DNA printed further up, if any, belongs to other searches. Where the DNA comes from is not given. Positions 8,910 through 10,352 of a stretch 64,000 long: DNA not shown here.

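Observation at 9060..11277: Phage-borne FtsZ/tubulin-like GTPase with an acidic N-terminal extension, translationally linked to a ParB-fold protein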

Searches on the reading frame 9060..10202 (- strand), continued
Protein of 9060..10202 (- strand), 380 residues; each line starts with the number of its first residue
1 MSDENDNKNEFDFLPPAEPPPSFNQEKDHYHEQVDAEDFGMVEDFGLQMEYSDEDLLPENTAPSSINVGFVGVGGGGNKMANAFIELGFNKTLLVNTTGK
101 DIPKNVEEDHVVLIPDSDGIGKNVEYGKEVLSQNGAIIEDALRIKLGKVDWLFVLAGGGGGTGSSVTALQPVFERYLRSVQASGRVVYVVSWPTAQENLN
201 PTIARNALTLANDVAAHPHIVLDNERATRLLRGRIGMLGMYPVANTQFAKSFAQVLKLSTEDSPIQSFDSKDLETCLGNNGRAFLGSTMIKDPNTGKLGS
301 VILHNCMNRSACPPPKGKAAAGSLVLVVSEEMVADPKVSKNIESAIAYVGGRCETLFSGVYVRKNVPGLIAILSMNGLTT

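Call 29: search_protein_representatives(protein=window:9060-10202:-)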
Query: 380 residues. Proteins with E-value up to 0.001 (for the whole library): 735; up to 1e-10: 209; up to 1e-30: 24. The best 150 are listed.
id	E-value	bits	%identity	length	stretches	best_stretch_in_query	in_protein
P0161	1.0e-119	416.3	52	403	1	23-378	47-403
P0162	2.5e-98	346.0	48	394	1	12-378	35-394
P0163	3.1e-87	309.4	45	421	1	33-378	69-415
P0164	1.4e-85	304.0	65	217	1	168-378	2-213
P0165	2.5e-69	250.5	58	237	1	76-277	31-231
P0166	3.9e-55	203.8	57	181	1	27-185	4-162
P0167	2.5e-47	178.1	92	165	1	65-154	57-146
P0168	3.2e-43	164.6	88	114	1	7-92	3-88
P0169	6.0e-43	163.7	87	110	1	80-169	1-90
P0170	2.0e-42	162.0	47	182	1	216-377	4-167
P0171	2.2e-42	161.9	57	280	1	30-163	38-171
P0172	1.3e-41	159.3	82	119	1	116-203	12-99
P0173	3.4e-41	157.9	52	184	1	7-157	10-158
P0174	5.4e-41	157.3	56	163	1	6-156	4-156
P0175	9.5e-40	153.2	65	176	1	65-168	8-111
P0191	1.6e-27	113.0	34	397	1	35-315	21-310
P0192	3.1e-27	112.0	32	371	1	52-375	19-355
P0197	3.8e-25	105.1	31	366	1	61-352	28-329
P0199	1.3e-24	103.3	28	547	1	33-379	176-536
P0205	2.7e-23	99.0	27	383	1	54-378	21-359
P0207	6.7e-23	97.7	30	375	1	53-353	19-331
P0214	1.8e-21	93.0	29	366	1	54-362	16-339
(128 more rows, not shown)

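Call 30: search_protein_families(library=ncbifam, proteins=[window:9060-10202:-, P0161, P0163, P0191, P0192, P0197, P0199, P0205, P0207, P0214], max_evalue=0.01)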
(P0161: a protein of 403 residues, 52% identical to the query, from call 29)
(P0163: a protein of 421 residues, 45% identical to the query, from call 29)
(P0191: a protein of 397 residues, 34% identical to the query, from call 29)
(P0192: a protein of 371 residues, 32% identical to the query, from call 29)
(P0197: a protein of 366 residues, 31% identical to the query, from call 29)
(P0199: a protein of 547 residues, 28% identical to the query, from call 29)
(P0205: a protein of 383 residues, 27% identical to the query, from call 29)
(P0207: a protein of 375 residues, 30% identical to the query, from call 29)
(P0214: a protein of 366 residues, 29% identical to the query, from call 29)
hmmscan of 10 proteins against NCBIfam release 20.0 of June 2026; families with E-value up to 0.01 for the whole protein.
window:9060-10202:- (380 aa): 1 family
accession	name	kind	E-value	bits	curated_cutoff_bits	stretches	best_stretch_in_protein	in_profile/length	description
TIGR00065.1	ftsZ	equivalog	2.8e-13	49.9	295.2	1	60-302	11-248/353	cell division protein FtsZ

P0161 (403 aa): 1 family
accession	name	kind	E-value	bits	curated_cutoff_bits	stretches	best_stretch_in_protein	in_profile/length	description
TIGR00065.1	ftsZ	equivalog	1e-06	28.3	295.2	1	90-322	17-243/353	cell division protein FtsZ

P0163 (421 aa): 1 family
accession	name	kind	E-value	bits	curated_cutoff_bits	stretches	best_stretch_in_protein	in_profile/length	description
TIGR00065.1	ftsZ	equivalog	4.1e-14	52.7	295.2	1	96-395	11-304/353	cell division protein FtsZ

P0191 (397 aa): 1 family
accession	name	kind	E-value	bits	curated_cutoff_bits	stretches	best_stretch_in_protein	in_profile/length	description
TIGR00065.1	ftsZ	equivalog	9.2e-18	64.7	295.2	1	48-380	18-327/353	cell division protein FtsZ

P0192 (371 aa): 1 family
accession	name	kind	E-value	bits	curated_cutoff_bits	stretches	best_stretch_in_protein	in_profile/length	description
TIGR00065.1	ftsZ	equivalog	8.9e-14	51.6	295.2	1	28-312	12-284/353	cell division protein FtsZ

P0197 (366 aa): 2 families
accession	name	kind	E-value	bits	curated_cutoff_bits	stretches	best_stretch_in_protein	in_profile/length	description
TIGR00065.1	ftsZ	equivalog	6.9e-15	55.2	295.2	1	32-302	17-273/353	cell division protein FtsZ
NF004676.0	PRK06019.1-2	equivalog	0.0078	15.3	387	0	32-78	10-56/363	5-(carboxyamino)imidazole ribonucleotide synthase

P0199 (547 aa): 1 family
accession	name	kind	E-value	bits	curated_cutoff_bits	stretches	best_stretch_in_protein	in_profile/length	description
TIGR00065.1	ftsZ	equivalog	3.9e-15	56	295.2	1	197-534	9-323/353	cell division protein FtsZ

P0205 (383 aa): 1 family
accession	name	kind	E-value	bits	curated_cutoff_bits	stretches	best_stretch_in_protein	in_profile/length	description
TIGR00065.1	ftsZ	equivalog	7.3e-10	38.7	295.2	1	34-330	18-297/353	cell division protein FtsZ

P0207 (375 aa): 1 family
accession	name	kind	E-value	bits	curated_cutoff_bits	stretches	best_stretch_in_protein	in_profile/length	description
TIGR00065.1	ftsZ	equivalog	1.7e-11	44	295.2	1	28-290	15-261/353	cell division protein FtsZ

P0214 (366 aa): 1 family
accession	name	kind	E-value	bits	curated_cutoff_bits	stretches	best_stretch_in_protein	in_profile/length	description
TIGR00065.1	ftsZ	equivalog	1.3e-12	47.8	295.2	1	26-309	17-282/353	cell division protein FtsZ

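Call 31: find_encoding_contigs(protein=P0192, flank=8000, max_places=2)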
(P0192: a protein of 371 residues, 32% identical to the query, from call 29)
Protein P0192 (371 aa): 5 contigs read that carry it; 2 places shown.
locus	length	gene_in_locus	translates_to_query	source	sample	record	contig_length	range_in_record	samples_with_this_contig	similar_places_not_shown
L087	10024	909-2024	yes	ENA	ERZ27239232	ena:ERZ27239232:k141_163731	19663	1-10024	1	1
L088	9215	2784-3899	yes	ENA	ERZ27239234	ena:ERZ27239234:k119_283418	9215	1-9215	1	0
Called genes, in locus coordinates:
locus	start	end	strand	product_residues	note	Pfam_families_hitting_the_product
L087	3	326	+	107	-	?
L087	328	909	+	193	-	-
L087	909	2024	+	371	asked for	PF00091:Tubulin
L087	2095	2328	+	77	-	-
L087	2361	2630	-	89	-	-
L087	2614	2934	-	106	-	-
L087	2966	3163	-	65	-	-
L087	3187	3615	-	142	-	-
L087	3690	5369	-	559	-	PF02511:Thy1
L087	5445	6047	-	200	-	-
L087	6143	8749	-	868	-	PF01612:DNA_pol_A_exo1, PF00476:DNA_pol_A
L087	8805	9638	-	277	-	-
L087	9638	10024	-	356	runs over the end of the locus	-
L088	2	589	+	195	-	?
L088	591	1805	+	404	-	-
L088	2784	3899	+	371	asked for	PF00091:Tubulin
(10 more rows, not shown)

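Call 32: find_encoding_contigs(protein=P0161, flank=8000, max_places=2)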
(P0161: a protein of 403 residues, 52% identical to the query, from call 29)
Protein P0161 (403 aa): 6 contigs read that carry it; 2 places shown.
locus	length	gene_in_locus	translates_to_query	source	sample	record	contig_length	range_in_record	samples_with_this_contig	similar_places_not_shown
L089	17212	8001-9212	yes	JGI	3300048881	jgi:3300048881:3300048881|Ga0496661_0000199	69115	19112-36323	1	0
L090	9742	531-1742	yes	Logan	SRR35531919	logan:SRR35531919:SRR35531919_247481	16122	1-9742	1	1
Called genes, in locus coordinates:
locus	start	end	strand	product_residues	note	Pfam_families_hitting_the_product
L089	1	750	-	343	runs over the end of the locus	-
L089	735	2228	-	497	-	PF10307:HAD_SAK_1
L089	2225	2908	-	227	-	-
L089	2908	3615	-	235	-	-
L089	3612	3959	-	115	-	-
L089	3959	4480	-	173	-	-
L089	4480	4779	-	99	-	-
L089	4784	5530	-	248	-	-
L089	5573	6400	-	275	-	-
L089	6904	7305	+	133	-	-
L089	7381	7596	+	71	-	-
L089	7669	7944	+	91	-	-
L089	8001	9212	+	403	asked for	-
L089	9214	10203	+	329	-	PF06414:Zeta_toxin (faint), PF13671:AAA_33 (faint)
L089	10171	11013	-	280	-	PF13328:HD_4 (faint)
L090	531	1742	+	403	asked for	-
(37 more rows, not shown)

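Call 44: predict_structure(alignment_id=A2)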
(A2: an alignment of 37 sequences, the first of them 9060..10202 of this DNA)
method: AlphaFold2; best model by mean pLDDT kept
length: 380 residues; sequences in the alignment: 37
mean_pLDDT: 89.4   pTM: 0.82
mean pLDDT of the five models: 89.4, 89.3, 89.1, 89.1, 88.8
residues with pLDDT >= 90: 316; 70-90: 12; 50-70: 22; < 50: 30
segments of 3 or more residues with pLDDT < 50: 1-13, 20-25, 41-50
pLDDT, mean of each block of 10 residues (from residue 1): 43 51 49 63 48 81 97 97 98 96 95 90 94 96 95 97 96 97 96 96 97 96 96 92 96 97 95 96 97 95 97 94 97 95 97 97 95 94
secondary structure, 60 per line:
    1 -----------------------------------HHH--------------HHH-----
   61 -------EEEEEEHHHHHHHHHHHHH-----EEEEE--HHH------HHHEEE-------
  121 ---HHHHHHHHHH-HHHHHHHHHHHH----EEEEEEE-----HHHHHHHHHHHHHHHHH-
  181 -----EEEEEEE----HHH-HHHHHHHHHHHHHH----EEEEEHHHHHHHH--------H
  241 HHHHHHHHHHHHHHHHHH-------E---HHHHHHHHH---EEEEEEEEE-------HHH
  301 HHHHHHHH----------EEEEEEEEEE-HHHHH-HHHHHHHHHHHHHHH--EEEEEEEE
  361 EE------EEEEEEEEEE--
elements in order: E68-73 H74-86 E92-96 E111-113 H124-133 H135-146 E151-157 H163-179 E186-192 H201-214 E219-223 H224-231 H240-258 H270-278 E282-290 H298-308 E319-328 H330-334 H336-350 E353-362 E369-378

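Call 46: fold_search(model_id=the predicted structure, library=pdb)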
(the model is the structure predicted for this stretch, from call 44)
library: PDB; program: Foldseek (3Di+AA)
matches with E <= 10: 1723; with E <= 0.001: 843
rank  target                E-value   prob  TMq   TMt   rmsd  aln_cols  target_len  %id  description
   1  3zid_A                5.5e-21  1.00  0.64  0.67   4.6       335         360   21  CetZ from Methanosaeta thermophila strain DSM 6194 (released 2013-08-14)
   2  1w5e_B                1.1e-20  1.00  0.63  0.71   5.0       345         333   20  FtsZ W319Y mutant, P1 (M. jannaschii) (released 2004-12-01)
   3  5xdv                  1.4e-20  1.00  0.66  0.81   3.4       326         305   20  Staphylococcus aureus FtsZ 12-316 G196S complexed with TXA6101 (released 2017-08-02)
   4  4dxd                  2.1e-20  1.00  0.66  0.80   3.6       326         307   21  Staphylococcal Aureus FtsZ in complex with 723 (released 2012-05-23)
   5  1w5a_A                2.8e-20  1.00  0.62  0.70   7.6       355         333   20  FtsZ dimer, MgGTP soak (M. jannaschii) (released 2004-12-01)
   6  7ojc                  3.2e-20  1.00  0.65  0.78   3.7       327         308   20  SaFtsZ(Q48A) complexed with GDP (released 2022-03-02)
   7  7ojd                  3.4e-20  1.00  0.65  0.79   3.7       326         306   20  SaFtsZ(D46A) complexed with GDP (released 2022-03-02)
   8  7ojb                  3.8e-20  1.00  0.65  0.78   3.7       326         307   20  SaFtsZ(R143K) complexed with GDP (released 2022-03-02)
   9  3vo8_A                4.3e-20  1.00  0.64  0.78   3.8       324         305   21  Staphylococcus aureus FtsZ GDP-form (released 2012-08-29)
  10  1w5a_B                4.3e-20  1.00  0.62  0.69   9.1       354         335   19  FtsZ dimer, MgGTP soak (M. jannaschii) (released 2004-12-01)
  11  8h1o_A                4.6e-20  1.00  0.65  0.77   3.8       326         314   18  Cryo-EM structure of KpFtsZ-monobody double helical tube (released 2023-08-02)
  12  3zid_B                4.6e-20  1.00  0.63  0.70   4.0       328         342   22  CetZ from Methanosaeta thermophila strain DSM 6194 (released 2013-08-14)
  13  7ohk                  4.6e-20  1.00  0.65  0.78   3.7       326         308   21  SaFtsZ complexed with GDP, BeF3- and Mg2+ (released 2022-03-02)
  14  1w59_A                4.6e-20  1.00  0.63  0.67   8.1       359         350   20  FtsZ dimer, empty (M. jannaschii) (released 2004-12-01)
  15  1w59_B                6.2e-20  1.00  0.63  0.69   9.3       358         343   20  FtsZ dimer, empty (M. jannaschii) (released 2004-12-01)
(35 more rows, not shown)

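Call 48: fold_search(model_id=the predicted structure, library=viral)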
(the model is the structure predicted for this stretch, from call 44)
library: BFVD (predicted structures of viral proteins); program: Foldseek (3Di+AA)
matches with E <= 10: 683; with E <= 0.001: 10
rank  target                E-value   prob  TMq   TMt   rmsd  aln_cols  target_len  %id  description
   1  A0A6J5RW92            4.7e-22  1.00  0.73  0.62  25.6       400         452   16  FtsZ Cell division GTPase [uncultured Caudovirales phage]
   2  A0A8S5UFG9            2.4e-19  1.00  0.66  0.65   3.7       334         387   17  Cell division protein [Myoviridae sp. ctcyQ27]
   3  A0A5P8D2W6            2.0e-12  1.00  0.51  0.58   5.4       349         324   15  (no name in the UniProt tables at hand)
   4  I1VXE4                3.1e-12  1.00  0.50  0.59   5.4       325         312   17  (no name in the UniProt tables at hand)
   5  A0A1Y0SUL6            2.0e-11  1.00  0.48  0.53   5.8       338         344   14  PhuZ [Pseudomonas phage Noxifer]
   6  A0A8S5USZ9            2.4e-11  1.00  0.55  0.60   4.7       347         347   16  Tubulin [Myoviridae sp. ctijX18]
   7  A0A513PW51            1.1e-10  1.00  0.49  0.57   5.5       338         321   14  Uncharacterized protein [Vibrio phage 2 TSL-2019]
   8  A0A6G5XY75            3.3e-10  1.00  0.54  0.60   4.9       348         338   13  (no name in the UniProt tables at hand)
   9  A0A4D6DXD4            3.5e-10  1.00  0.49  0.57   5.6       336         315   13  Putative tubulin-like protein [Edwardsiella phage pEt-SU]
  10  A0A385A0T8            3.8e-09  1.00  0.47  0.53   6.2       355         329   15  (no name in the UniProt tables at hand)
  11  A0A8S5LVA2            1.9e-03  0.97  0.26  0.37   7.8       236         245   10  Uncharacterized protein [Siphoviridae sp. ctMaD24]
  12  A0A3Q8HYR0            4.0e-03  1.00  0.18  0.39   5.9       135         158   10  (no name in the UniProt tables at hand)
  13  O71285                9.5e-03  0.63  0.14  0.21   7.1       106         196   12  Tegument protein homolog (Fragment) [Human herpesvirus 8]
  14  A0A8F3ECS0            1.1e-02  0.69  0.17  0.30  20.3       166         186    8  RusA-like resolvase [Microbacterium phage Footloose]
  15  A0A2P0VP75            1.5e-02  0.82  0.26  0.35   8.1       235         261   11  Putative SDR family oxidoreductase [Tetraselmis virus 1]
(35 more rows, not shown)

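Call 57: find_encoding_contigs(protein=P0191, flank=7000, max_places=1)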
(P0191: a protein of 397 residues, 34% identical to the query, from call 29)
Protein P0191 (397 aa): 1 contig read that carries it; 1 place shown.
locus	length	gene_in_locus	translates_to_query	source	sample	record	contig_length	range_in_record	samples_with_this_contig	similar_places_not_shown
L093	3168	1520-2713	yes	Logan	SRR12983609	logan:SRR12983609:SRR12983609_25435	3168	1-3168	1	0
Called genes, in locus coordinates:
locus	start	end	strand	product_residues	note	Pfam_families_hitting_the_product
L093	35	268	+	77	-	-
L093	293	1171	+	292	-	PF00112:Peptidase_C1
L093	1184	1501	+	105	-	-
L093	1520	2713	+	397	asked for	PF00091:Tubulin, PF13809:Tubulin_2, PF21493:TubZ_C (weak)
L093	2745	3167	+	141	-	?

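Call 58: find_encoding_contigs(protein=P0197, flank=7000, max_places=1)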
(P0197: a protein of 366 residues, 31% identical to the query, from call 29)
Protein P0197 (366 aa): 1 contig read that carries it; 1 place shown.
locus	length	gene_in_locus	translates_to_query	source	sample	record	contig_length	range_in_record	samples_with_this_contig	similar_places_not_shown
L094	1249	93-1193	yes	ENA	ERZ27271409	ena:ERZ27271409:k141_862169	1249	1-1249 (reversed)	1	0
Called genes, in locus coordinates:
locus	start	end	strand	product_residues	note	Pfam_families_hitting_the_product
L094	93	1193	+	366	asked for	PF00091:Tubulin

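Call 59: find_encoding_contigs(protein=P0205, flank=7000, max_places=1)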
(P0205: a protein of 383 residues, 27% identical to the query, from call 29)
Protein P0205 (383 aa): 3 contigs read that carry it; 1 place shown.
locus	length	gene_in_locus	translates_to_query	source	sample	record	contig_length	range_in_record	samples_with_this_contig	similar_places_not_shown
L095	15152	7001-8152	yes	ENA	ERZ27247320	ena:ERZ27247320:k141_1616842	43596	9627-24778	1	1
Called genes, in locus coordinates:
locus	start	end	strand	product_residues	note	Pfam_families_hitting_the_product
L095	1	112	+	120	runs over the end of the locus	-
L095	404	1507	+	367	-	PF27249:MJ0330_N, PF14890:Intein_splicing (weak)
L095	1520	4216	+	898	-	PF14890:Intein_splicing, PF13392:HNH_3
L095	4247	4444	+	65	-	-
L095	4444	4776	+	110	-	-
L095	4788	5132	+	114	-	-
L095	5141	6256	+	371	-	-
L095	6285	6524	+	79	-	-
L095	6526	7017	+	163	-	-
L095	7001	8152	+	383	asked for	PF00091:Tubulin, PF21493:TubZ_C (faint)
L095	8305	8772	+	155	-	PF13392:HNH_3 (weak)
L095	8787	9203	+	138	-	-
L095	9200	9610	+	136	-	-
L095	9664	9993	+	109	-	-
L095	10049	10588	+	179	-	-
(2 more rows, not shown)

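Call 73: find_related_loci(query=A1, collection=genome_contigs, flank=6000)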
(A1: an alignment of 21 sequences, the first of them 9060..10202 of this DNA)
Query A1 (380 aa) in genome_contigs; peptide patterns used: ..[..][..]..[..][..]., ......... (x = any residue, [..] = any of these).
600 stretches matched a pattern (row limit reached: there are more); 2 encode a relative of the query (tblastn E <= 1e-3); 2 distinct loci.
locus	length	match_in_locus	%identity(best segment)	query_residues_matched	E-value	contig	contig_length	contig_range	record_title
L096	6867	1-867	97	92-380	0e+0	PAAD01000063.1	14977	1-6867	MAG: Flavobacteriaceae bacterium isolate NAT231 MHASMcontig_102408, whole genome shotgun sequence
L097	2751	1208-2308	50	7-378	1e-117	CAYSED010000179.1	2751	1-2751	MAG TPA_asm: uncultured Hyphomonadaceae bacterium isolate SRP092902_co1_37 genome assembly, contig: NODE_91911_length_27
